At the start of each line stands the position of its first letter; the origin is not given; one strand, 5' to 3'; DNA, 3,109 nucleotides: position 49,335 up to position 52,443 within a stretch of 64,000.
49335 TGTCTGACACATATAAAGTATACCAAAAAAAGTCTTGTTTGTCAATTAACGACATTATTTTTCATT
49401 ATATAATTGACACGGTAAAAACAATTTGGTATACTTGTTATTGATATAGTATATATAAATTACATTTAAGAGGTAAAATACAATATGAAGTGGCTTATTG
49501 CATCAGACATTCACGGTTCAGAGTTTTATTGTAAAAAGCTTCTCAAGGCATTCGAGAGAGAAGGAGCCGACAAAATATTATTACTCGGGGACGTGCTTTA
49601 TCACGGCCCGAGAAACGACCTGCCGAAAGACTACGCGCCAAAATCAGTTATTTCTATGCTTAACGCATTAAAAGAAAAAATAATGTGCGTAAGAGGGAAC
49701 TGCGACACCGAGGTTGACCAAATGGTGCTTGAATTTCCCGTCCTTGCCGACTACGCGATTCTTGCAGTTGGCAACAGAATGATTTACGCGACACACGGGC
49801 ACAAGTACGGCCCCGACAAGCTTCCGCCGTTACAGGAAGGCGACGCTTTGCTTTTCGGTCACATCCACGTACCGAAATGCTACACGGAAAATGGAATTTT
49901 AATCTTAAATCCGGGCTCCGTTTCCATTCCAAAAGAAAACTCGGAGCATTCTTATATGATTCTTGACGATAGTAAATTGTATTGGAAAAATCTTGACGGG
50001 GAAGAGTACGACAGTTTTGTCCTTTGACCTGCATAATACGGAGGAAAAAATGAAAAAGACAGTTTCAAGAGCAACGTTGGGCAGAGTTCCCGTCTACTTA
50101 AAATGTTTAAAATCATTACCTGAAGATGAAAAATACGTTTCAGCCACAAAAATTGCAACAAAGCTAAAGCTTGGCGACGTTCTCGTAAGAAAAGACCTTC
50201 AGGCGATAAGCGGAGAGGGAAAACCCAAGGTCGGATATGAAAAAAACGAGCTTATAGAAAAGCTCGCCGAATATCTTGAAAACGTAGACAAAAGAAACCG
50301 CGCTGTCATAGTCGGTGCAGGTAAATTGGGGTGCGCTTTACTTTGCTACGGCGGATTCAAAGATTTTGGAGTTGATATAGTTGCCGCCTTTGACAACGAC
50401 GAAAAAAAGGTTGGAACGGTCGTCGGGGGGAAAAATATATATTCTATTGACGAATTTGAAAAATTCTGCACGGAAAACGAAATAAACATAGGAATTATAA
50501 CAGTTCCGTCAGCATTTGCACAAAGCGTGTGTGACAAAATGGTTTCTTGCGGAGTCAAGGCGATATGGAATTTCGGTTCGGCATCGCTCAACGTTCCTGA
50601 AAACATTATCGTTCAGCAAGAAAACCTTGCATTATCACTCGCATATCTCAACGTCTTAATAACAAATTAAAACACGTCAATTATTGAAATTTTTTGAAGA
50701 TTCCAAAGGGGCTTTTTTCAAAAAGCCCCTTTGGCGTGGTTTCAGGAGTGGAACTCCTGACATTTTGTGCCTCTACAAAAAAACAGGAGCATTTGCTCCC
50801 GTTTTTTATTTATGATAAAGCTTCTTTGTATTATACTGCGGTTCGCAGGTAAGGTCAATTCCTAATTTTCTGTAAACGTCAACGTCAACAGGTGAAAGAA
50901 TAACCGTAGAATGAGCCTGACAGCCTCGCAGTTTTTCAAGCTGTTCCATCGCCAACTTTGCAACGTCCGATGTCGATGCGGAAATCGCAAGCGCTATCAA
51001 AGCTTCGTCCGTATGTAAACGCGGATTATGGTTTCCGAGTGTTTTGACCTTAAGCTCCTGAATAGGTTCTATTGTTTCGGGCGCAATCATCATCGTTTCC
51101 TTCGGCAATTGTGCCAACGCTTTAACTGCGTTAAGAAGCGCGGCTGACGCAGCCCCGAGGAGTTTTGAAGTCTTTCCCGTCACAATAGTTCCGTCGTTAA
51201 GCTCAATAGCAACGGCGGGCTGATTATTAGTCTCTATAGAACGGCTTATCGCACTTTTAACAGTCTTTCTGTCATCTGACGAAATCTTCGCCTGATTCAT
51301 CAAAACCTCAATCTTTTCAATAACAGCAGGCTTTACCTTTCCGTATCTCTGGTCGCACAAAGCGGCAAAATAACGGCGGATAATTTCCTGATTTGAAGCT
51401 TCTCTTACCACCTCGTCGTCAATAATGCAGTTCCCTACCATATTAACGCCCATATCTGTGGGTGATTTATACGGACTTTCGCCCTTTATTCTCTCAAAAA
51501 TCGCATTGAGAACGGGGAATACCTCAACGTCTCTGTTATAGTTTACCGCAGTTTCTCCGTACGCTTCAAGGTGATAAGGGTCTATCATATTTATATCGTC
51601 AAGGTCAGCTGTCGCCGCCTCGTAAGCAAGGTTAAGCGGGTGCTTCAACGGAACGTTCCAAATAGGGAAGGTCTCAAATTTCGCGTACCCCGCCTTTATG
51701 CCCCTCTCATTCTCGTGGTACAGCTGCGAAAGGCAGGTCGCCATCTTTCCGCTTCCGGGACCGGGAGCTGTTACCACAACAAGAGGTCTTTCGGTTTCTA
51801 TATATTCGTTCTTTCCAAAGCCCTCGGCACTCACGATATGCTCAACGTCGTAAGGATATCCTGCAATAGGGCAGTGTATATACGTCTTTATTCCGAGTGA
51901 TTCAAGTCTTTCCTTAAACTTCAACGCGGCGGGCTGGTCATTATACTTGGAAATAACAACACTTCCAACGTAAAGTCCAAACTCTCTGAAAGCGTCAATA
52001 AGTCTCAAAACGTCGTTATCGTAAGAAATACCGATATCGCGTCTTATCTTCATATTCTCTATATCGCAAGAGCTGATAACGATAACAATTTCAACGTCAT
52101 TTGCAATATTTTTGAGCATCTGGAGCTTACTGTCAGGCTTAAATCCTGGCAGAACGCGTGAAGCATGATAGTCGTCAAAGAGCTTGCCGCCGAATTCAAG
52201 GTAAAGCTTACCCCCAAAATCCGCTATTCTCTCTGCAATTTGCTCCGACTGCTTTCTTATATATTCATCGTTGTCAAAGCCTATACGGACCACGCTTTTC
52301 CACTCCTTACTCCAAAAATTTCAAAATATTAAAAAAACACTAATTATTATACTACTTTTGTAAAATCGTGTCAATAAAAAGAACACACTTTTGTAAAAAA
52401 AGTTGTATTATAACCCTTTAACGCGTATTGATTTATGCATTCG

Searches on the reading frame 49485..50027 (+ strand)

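Call 77: search_protein_families(library=pfam, proteins=[window:49485-50027:+], max_evalue=0.00001)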
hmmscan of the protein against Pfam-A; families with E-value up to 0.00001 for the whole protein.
window:49485-50027:+ (180 aa): 2 families
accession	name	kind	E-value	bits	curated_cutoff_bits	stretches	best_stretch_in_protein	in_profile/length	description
PF12850.12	Metallophos_2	-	9.2e-24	84.6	27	1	1-161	1-150/154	Calcineurin-like phosphoesterase superfamily domain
PF00149.33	Metallophos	-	6.1e-11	43.6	21.5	1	1-106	1-116/191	Calcineurin-like phosphoesterase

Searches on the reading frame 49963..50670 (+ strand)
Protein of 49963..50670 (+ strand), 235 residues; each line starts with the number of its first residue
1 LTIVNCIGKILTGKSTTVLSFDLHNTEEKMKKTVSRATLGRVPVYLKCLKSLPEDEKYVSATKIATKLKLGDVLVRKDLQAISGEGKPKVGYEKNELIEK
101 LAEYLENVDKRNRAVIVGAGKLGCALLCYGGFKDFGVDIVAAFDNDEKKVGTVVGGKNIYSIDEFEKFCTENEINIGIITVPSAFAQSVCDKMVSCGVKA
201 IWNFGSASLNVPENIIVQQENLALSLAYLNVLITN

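Call 77: search_protein_families(library=pfam, proteins=[window:49963-50670:+], max_evalue=0.00001)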
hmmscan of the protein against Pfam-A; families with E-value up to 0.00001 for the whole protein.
window:49963-50670:+ (235 aa): 2 families
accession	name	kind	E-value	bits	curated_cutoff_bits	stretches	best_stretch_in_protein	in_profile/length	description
PF02629.25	CoA_binding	-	3.3e-20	73.1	22.3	1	109-204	1-94/97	CoA binding domain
PF06971.19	Put_DNA-bind_N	-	1.9e-12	47.5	27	1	34-79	2-48/49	Putative DNA-binding protein N-terminus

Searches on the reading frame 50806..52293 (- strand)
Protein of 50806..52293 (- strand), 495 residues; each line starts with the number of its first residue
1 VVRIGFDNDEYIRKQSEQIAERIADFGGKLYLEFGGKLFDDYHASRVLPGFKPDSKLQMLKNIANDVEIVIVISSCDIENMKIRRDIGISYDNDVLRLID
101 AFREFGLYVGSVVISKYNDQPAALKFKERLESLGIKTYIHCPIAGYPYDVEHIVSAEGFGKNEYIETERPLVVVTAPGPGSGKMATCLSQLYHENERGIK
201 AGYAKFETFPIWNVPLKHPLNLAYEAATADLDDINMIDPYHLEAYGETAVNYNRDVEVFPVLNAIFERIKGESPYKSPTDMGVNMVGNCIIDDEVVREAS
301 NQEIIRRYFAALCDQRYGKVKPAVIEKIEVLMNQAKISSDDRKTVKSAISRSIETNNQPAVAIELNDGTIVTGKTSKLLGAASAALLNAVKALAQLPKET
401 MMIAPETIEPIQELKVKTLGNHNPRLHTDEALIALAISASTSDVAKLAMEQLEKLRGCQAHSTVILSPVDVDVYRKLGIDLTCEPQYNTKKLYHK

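Call 77: search_protein_families(library=pfam, proteins=[window:50806-52293:-], max_evalue=0.00001)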
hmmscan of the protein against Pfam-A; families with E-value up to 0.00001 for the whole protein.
window:50806-52293:- (495 aa): 2 families
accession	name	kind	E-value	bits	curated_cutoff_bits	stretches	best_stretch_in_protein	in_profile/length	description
PF08903.17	DUF1846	-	1.9e-180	599.4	27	1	4-335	1-332/333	Domain of unknown function DUF1846, N-terminal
PF20921.3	DUF1846_C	-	1e-65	220.6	27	1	341-493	2-153/153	Domain of unknown function DUF1846, C-terminal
